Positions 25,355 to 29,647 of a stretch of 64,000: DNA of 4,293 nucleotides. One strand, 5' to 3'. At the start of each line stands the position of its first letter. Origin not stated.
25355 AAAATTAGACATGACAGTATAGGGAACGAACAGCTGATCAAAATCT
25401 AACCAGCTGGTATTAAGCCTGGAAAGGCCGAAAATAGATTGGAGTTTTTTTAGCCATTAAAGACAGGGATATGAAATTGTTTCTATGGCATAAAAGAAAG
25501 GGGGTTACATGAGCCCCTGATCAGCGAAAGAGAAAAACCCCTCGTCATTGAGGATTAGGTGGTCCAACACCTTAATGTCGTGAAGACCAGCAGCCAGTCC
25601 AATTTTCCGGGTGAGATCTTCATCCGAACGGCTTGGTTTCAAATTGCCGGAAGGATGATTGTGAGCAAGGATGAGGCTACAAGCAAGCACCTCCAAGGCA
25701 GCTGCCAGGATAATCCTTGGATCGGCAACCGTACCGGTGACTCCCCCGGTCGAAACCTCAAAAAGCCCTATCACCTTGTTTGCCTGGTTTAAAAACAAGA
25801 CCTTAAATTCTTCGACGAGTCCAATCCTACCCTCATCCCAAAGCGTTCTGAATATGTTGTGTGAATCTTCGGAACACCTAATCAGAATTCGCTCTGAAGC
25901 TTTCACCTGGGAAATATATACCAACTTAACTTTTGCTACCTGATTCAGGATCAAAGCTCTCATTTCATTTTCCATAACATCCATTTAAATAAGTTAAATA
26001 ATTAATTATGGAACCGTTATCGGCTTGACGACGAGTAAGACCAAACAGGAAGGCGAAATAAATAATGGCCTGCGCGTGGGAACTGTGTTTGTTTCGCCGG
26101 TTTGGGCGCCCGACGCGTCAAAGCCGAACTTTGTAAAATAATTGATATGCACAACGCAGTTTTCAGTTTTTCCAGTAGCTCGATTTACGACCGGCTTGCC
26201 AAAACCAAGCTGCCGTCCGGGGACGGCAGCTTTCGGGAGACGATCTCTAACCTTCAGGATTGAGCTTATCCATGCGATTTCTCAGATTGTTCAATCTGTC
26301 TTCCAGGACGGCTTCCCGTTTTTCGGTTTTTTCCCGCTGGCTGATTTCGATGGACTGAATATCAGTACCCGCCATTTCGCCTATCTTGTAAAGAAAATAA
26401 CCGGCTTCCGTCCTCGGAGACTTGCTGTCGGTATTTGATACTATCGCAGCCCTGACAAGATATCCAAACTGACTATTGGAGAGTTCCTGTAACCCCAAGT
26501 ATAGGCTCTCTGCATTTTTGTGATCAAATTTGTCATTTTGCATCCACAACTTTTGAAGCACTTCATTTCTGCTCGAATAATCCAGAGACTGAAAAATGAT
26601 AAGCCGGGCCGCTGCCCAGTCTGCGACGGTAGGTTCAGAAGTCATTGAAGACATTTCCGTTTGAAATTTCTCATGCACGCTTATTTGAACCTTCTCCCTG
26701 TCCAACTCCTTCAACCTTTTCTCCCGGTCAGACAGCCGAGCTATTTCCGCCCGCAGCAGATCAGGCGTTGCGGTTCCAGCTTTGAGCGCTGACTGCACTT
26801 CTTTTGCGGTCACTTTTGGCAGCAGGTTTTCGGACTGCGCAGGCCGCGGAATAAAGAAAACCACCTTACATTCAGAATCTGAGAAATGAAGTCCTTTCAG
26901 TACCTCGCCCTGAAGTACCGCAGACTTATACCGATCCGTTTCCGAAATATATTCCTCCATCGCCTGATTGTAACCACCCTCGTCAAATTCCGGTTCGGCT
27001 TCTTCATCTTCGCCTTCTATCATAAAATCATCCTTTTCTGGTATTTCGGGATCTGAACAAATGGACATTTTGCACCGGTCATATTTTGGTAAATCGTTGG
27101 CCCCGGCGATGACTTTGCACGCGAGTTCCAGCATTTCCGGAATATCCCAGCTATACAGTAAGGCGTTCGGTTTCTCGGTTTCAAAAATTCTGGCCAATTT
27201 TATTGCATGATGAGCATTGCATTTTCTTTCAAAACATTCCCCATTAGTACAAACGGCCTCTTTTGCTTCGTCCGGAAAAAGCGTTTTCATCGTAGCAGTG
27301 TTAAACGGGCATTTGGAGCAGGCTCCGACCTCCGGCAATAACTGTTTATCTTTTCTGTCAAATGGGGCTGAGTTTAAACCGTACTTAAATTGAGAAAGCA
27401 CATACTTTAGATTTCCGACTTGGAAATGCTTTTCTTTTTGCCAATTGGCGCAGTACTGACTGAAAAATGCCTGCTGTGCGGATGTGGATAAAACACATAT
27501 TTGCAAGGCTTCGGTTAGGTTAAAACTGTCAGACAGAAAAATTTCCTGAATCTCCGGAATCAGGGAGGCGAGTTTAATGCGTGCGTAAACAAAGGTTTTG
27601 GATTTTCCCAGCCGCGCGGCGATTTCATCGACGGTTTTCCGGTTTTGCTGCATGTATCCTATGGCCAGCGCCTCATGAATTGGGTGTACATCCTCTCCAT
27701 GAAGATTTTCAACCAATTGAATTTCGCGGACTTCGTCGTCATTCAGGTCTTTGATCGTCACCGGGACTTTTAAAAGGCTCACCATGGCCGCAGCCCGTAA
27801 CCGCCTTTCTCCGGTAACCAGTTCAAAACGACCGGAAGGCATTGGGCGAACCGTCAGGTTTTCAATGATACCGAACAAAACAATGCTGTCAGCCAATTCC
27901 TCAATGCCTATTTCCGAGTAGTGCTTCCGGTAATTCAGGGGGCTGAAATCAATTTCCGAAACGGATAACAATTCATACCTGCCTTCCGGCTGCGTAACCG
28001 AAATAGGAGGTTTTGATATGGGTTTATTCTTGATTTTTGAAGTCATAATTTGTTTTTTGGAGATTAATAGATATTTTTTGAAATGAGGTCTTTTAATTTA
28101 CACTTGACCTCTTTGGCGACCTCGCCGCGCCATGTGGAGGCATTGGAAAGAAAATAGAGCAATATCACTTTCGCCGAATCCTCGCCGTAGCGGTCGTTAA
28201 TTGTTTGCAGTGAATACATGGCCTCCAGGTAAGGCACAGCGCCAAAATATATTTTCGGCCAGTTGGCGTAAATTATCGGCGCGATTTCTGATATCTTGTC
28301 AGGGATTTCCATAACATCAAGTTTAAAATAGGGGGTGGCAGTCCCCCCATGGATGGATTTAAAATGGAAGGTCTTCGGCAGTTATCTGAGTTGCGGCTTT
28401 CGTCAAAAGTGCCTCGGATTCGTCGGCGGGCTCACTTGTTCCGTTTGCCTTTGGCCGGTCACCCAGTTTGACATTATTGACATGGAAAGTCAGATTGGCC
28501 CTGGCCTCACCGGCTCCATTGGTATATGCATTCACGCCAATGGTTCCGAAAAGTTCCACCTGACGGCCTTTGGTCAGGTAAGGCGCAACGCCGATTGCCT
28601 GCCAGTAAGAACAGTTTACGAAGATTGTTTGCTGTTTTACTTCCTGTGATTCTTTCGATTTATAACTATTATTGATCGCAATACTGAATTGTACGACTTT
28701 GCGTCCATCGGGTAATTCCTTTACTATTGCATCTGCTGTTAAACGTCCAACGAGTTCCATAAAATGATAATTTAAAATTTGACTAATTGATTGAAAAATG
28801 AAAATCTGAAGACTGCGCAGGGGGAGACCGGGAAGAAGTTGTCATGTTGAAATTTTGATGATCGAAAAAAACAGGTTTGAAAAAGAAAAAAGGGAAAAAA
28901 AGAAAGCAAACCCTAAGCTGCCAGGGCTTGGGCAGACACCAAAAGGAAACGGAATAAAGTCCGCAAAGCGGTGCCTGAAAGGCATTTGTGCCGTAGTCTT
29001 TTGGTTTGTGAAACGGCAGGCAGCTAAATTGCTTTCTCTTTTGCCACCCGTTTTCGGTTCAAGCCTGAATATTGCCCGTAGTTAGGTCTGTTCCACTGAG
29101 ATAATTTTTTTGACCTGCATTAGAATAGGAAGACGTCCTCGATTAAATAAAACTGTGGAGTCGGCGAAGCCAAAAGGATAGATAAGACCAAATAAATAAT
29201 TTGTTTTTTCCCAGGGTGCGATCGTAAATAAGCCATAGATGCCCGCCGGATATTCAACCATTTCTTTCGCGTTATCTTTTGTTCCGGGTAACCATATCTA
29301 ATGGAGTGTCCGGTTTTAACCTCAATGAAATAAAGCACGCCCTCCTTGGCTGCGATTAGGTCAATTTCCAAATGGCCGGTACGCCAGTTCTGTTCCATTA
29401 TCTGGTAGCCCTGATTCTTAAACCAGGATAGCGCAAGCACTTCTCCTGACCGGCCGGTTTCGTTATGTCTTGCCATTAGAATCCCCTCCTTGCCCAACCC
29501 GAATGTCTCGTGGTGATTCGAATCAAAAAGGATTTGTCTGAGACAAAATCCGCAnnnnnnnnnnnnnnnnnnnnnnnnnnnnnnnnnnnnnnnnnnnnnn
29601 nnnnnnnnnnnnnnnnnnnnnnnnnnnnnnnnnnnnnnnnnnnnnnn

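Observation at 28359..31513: Element-borne SSB-ComM-YraN-SSB recombination module in a putative leading region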

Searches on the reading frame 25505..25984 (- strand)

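Call 5: search_protein_families(library=pfam, proteins=[window:25505-25984:-], max_evalue=0.01)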
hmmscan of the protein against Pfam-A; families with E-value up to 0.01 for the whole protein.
window:25505-25984:- (159 aa): 1 family
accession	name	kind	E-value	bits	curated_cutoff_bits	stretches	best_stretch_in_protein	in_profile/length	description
PF04002.20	RadC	-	5.8e-35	120.3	22.1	1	37-158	3-121/121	RadC-like JAB domain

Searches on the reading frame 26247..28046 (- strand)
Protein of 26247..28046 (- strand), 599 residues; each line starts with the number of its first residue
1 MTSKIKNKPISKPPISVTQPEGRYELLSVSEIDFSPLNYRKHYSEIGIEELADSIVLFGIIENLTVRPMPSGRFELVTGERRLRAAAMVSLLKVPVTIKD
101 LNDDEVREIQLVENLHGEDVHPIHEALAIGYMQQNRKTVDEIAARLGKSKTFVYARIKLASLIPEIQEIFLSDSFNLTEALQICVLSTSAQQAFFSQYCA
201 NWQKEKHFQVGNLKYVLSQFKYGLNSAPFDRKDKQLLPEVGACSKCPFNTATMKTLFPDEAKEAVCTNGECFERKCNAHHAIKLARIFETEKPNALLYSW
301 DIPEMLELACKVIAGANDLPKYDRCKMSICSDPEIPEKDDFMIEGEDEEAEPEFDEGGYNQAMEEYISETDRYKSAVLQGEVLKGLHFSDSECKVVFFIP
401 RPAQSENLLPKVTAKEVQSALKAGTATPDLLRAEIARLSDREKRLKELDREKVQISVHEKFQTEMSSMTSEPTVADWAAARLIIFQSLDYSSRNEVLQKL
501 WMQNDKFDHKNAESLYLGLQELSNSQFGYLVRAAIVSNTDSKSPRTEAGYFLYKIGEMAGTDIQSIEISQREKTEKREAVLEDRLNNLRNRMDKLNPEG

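Call 4: search_protein_families(library=pfam, proteins=[window:26247-28046:-], max_evalue=0.01)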
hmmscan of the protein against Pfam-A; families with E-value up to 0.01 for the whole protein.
window:26247-28046:- (599 aa): 3 families
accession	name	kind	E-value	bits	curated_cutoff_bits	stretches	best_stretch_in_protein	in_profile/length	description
PF02195.25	ParB_N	-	2.2e-19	69.7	26.3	1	26-116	5-95/95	ParB N-terminal domain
PF17762.8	HTH_ParB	-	9e-08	32.6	22.6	1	118-197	1-82/102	ParB HTH domain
PF08535.16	KorB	-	8.2e-05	22.9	22.3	1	139-204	6-71/89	KorB domain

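Call 66: search_protein_families(library=ncbifam, proteins=[window:26247-28046:-], max_evalue=0.01)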
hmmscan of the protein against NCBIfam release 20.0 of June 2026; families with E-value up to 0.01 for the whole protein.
window:26247-28046:- (599 aa): 7 families
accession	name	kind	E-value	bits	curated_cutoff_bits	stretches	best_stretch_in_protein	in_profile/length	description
TIGR03734.1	PRTRC_parB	hypoth_equivalog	8.1e-38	130.3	278.6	1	38-279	7-239/555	PRTRC system ParB family protein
TIGR04285.1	nucleoid_noc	exception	1.6e-30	106.3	315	1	27-190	5-168/255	nucleoid occlusion protein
TIGR00180.1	parB_part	domain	3e-29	102.1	58.45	1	24-187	5-171/186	ParB/RepB/Spo0J family partition protein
TIGR03454.1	partition_RepB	equivalog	2e-09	37.3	201.5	1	29-165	69-206/325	plasmid partitioning protein RepB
NF010440.0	PRK13866.1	equivalog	7.3e-07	28.6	522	1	30-165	71-208/336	plasmid partitioning protein RepB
NF010406.0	PRK13832.1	subfamily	0.00016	20.3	640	1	44-192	25-175/578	plasmid partitioning protein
TIGR03398.1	plc_access_R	equivalog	0.0057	17.3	99.1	0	431-508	1-78/141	phospholipase C accessory protein PlcR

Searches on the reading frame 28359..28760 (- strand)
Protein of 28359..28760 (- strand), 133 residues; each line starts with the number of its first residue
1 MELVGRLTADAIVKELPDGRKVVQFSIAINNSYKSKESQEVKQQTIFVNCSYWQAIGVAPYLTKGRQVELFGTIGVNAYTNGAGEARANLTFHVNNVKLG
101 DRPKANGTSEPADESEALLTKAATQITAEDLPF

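Call 4: search_protein_families(library=pfam, proteins=[window:28359-28760:-], max_evalue=0.01)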
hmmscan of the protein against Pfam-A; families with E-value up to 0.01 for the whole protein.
window:28359-28760:- (133 aa): 1 family
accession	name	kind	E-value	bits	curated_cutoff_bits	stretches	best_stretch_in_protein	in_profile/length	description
PF00436.31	SSB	-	3.7e-16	59.5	26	1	3-98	6-102/104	Single-strand binding protein family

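Call 66: search_protein_families(library=ncbifam, proteins=[window:28359-28760:-], max_evalue=0.01)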
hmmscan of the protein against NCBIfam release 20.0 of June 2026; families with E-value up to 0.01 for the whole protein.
window:28359-28760:- (133 aa): 17 families
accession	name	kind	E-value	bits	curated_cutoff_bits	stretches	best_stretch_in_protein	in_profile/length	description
TIGR00621.2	ssb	subfamily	6.6e-18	65.6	53.95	1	3-116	9-125/165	single-stranded DNA-binding protein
NF004948.0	PRK06293.1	equivalog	1.1e-11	45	156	1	2-115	5-114/161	single-stranded DNA-binding protein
NF005851.0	PRK07772.1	subfamily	2e-09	37.9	194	1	3-97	9-106/191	single-stranded DNA-binding protein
NF005406.0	PRK06958.1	subfamily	2.3e-09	38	252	1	3-116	9-125/182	single-stranded DNA-binding protein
NF005580.0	PRK07275.1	subfamily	7.1e-09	36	254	1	3-91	7-93/162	single-stranded DNA-binding protein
NF006297.0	PRK08486.1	equivalog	7.2e-09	36.1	212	1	3-116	7-121/182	single-stranded DNA-binding protein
NF005241.0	PRK06751.1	equivalog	2.9e-08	34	313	1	3-85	7-88/173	single-stranded DNA-binding protein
NF006533.0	PRK09010.1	subfamily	3.3e-08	33.7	260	1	3-92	11-102/177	single-stranded DNA-binding protein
NF010292.0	PRK13732.1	subfamily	6e-07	29.5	265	1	3-79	11-89/175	single-stranded DNA-binding protein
NF005242.0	PRK06752.1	equivalog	1.5e-05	25.1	189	1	3-86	7-89/112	single-stranded DNA-binding protein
NF005579.0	PRK07274.1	equivalog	2e-05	24.3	169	1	3-80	7-83/131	single-stranded DNA-binding protein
NF004972.0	PRK06341.1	equivalog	3.4e-05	23.9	254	1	3-89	10-99/166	single-stranded DNA-binding protein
NF004357.0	PRK05733.1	subfamily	0.0001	22.4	241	1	3-80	10-89/172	single-stranded DNA-binding protein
NF006445.0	PRK08763.1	subfamily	0.00015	22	246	1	3-110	10-119/164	single-stranded DNA-binding protein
NF005674.0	PRK07459.1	equivalog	0.00031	20.7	161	1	2-111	7-113/121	single-stranded DNA-binding protein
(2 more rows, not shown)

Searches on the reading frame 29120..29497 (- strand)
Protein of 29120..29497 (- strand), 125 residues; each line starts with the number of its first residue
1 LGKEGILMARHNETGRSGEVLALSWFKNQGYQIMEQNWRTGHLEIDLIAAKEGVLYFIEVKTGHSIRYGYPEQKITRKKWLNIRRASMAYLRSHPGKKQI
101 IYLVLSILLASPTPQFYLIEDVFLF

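Call 4: search_protein_families(library=pfam, proteins=[window:29120-29497:-], max_evalue=0.01)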
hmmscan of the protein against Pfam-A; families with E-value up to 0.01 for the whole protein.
window:29120-29497:- (125 aa): 2 families
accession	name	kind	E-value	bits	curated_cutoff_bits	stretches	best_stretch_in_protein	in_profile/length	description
PF02021.23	UPF0102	-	1.7e-20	73.6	23.6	1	18-92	1-71/80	Uncharacterised protein family UPF0102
PF08378.17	NERD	-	9.7e-05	23.3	22.1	1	15-79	2-73/111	Nuclease-related domain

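Call 66: search_protein_families(library=ncbifam, proteins=[window:29120-29476:-], max_evalue=0.01)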
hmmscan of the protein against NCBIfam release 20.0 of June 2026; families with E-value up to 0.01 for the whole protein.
window:29120-29476:- (118 aa): 23 families
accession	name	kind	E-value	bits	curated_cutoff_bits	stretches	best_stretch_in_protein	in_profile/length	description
NF009154.0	PRK12497.3-3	equivalog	2.3e-22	79.3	109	1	2-102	7-108/123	YraN family protein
NF011274.0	PRK14681.1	equivalog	2.5e-18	66.4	207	1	6-102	44-144/158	hypothetical protein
NF011273.0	PRK14680.1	equivalog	4.9e-18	65.4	199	1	3-88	4-89/134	hypothetical protein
NF009152.0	PRK12497.2-4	equivalog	6.7e-16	58.4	111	1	4-88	7-89/114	YraN family protein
NF009150.0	PRK12497.1-3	equivalog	1.1e-15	57.7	81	1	3-113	4-114/118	YraN family protein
NF011268.0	PRK14675.1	equivalog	1.3e-15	57.5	180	1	6-116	11-123/127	hypothetical protein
NF009151.0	PRK12497.1-5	equivalog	1.7e-15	57.4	124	1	5-95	14-102/126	YraN family protein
NF011280.0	PRK14688.1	equivalog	3.2e-14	53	230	1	4-114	5-116/121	hypothetical protein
NF011271.0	PRK14678.1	equivalog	1.4e-12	47.7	172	1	3-87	4-85/120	hypothetical protein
NF011270.0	PRK14677.1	equivalog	4.6e-12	46.2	124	1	10-85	6-79/108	hypothetical protein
TIGR00252.1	TIGR00252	hypoth_equivalog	6e-12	45.6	69.05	1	3-89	5-91/123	YraN family protein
NF009153.0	PRK12497.3-1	equivalog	3.7e-11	43.3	171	1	6-89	11-96/125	YraN family protein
NF011281.0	PRK14689.1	equivalog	4.7e-09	36.3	122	1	3-100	6-105/128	hypothetical protein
NF009157.0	PRK12497.4-3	equivalog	8.1e-09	35.9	152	1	6-85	7-86/116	YraN family protein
NF011267.0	PRK14674.1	equivalog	8.9e-09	35.5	232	1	6-93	6-93/133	hypothetical protein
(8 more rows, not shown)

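Call 71: find_homologous_proteins(query=window:29120-29476:-, max_evalue=0.00001)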
Query window:29120-29476:- (118 aa): 184 proteins with E <= 0.00001 among 192 candidates; the best 120 are listed.
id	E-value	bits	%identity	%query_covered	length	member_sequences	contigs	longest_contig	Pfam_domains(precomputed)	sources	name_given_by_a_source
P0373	1.5e-50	188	71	100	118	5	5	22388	PF02021.24,PF08378.18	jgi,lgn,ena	jgi:putative endonuclease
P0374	1.2e-46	175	67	100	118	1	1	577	PF02021.24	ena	-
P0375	1.6e-46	175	65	99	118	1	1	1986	PF02021.24,PF08378.18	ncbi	-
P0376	9.5e-45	169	66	100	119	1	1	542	PF02021.24,PF08378.18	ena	-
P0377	1.9e-33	133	54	99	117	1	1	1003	PF02021.24,PF08378.18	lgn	-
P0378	7.4e-31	124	50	99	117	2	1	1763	PF02021.24,PF08378.18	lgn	-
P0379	1.5e-30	123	50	99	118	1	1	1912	PF02021.24,PF08378.18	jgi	jgi:putative endonuclease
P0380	1.6e-30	123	48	98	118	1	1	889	PF02021.24,PF08378.18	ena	-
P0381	3.1e-30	122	50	99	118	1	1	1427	PF02021.24,PF08378.18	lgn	-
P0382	4.2e-30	122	48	98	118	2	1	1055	PF02021.24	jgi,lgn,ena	-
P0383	4.7e-30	122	50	99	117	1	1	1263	PF02021.24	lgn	-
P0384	1.6e-29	120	50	98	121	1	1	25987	PF02021.24,PF08378.18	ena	-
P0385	2.5e-29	120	46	98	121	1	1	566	PF02021.24,PF08378.18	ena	-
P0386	3.4e-29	119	51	99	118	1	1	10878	PF02021.24,PF08378.18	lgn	-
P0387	3.7e-29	119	48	100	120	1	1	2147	PF02021.24,PF08378.18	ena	-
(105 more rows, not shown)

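Call 102: search_solved_structures(query=window:29120-29476:-, max_evalue=0.01, show_alignments=1)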
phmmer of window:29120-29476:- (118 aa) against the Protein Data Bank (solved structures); distinct sequences matched with E-value up to 0.01: 1.
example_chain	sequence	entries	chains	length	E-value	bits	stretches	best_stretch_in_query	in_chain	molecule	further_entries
3fov_A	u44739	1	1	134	1e-07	35.2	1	6-104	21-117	UPF0102 protein RPA0323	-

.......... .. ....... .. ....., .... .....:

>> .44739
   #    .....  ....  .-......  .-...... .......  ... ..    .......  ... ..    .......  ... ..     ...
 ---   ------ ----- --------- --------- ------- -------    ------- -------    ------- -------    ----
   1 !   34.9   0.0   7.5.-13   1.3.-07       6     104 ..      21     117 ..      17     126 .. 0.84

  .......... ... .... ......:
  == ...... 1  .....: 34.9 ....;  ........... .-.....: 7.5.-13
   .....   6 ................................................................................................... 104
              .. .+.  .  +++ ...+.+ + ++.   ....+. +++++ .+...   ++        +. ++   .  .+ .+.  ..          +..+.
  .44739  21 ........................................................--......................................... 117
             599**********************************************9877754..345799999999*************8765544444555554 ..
